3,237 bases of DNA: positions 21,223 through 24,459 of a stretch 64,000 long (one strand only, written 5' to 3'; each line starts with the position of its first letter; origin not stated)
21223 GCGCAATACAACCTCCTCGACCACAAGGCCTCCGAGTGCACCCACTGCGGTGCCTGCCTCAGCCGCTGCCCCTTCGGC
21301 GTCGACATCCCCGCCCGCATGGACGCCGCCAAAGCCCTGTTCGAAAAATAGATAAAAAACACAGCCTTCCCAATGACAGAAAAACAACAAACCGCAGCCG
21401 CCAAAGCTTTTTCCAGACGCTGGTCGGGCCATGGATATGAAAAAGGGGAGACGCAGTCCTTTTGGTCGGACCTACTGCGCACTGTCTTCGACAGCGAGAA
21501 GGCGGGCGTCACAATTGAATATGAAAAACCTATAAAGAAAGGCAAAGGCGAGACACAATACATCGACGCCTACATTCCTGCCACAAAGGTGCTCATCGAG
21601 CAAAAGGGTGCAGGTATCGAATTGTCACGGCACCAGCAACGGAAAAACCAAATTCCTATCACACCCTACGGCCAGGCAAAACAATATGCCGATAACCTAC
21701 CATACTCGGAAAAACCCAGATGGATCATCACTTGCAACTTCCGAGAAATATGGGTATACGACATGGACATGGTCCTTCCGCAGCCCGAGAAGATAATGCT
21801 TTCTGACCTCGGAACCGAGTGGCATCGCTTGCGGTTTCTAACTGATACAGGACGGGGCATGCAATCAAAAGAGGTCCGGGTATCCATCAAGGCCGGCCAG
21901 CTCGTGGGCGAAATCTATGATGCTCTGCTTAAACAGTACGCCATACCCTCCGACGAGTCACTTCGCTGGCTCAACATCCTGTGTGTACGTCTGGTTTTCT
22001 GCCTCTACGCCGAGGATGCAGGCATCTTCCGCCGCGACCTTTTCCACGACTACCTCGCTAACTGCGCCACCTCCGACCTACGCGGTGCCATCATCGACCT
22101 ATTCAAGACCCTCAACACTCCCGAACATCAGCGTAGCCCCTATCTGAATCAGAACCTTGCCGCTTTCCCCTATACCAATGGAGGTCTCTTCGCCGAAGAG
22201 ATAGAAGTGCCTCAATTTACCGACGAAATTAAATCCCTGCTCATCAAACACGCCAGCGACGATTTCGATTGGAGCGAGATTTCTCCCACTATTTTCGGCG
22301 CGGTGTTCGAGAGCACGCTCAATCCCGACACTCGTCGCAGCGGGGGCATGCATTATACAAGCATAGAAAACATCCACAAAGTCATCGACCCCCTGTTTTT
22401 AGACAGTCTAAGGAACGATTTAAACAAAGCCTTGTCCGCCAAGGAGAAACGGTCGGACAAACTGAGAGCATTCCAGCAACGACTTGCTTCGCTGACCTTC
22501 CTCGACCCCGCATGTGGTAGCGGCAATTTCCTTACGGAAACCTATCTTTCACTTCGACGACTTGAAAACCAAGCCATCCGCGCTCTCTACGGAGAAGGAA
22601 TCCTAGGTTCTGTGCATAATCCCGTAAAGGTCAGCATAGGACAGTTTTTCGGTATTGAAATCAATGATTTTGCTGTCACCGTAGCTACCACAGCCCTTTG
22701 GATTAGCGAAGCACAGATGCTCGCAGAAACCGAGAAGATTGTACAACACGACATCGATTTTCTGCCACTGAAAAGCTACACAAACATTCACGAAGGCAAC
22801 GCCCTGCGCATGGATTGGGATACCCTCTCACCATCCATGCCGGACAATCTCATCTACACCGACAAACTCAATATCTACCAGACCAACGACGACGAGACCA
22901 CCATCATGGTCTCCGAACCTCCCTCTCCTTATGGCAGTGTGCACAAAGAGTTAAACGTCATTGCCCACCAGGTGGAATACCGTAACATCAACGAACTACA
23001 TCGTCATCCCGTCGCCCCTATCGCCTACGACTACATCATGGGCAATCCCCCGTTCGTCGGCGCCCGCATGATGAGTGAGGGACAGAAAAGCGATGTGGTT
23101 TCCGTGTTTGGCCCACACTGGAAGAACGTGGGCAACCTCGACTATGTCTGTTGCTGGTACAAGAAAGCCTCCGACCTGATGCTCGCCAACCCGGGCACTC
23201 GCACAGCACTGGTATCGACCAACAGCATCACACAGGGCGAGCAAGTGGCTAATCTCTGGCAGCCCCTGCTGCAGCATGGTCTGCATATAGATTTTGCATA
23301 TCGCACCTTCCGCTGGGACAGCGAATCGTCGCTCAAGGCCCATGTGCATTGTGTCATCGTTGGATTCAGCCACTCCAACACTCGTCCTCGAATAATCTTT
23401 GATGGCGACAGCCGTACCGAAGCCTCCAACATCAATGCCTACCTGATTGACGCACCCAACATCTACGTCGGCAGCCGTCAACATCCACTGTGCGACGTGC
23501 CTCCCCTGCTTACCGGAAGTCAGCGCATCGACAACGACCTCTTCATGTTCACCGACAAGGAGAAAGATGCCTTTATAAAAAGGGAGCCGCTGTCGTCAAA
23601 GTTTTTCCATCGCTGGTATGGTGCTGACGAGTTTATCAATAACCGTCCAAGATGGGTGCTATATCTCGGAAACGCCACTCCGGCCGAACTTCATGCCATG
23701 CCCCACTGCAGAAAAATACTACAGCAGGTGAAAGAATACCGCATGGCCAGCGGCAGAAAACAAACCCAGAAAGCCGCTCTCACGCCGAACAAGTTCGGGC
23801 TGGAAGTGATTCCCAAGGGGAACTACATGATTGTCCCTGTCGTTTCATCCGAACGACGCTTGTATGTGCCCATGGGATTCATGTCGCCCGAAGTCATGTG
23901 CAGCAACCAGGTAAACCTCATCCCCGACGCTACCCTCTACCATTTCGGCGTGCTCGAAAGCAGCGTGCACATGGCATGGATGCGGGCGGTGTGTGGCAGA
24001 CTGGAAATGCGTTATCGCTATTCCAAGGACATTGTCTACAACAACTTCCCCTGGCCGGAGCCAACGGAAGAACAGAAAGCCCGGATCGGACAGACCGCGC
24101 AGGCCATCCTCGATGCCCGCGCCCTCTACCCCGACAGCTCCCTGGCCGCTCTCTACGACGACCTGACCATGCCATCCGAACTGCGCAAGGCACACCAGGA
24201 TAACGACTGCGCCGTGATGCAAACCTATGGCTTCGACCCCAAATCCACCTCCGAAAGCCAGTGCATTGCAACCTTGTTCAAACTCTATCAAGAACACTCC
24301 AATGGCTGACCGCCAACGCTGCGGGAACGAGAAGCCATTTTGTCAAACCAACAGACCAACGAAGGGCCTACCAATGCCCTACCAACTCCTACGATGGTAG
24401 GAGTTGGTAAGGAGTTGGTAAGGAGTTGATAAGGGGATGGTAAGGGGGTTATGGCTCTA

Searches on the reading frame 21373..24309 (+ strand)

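Call 11: search_protein_families(library=pfam, proteins=[window:21373-24309:+])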
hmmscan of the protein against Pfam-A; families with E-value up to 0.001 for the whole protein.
window:21373-24309:+ (978 aa): 7 families
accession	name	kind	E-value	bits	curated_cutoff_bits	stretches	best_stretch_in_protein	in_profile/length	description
PF20473.4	MmeI_Mtase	-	1.3e-83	280.6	27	1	357-676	4-258/259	MmeI, DNA-methyltransferase domain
PF20466.3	MmeI_TRD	-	1.7e-65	220.7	27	1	693-896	1-206/207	MmeI, target recognition domain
PF20464.3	MmeI_N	-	1.2e-34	120.6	27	1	9-188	2-181/181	MmeI, N-terminal domain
PF20467.3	MmeI_C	-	3.1e-21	75.8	27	1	899-976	3-79/83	MmeI, C-terminal domain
PF20465.4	MmeI_hel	-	4.2e-21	75.9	27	1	200-273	3-75/75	MmeI, helicase spacer domain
PF07669.17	Eco57I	-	3.2e-08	34.3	25.3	1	424-628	2-149/171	Eco57I restriction-modification methylase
PF01170.24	UPF0020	-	8.6e-05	22.7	22.3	0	375-463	31-114/197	RMKL-like, methyltransferase domain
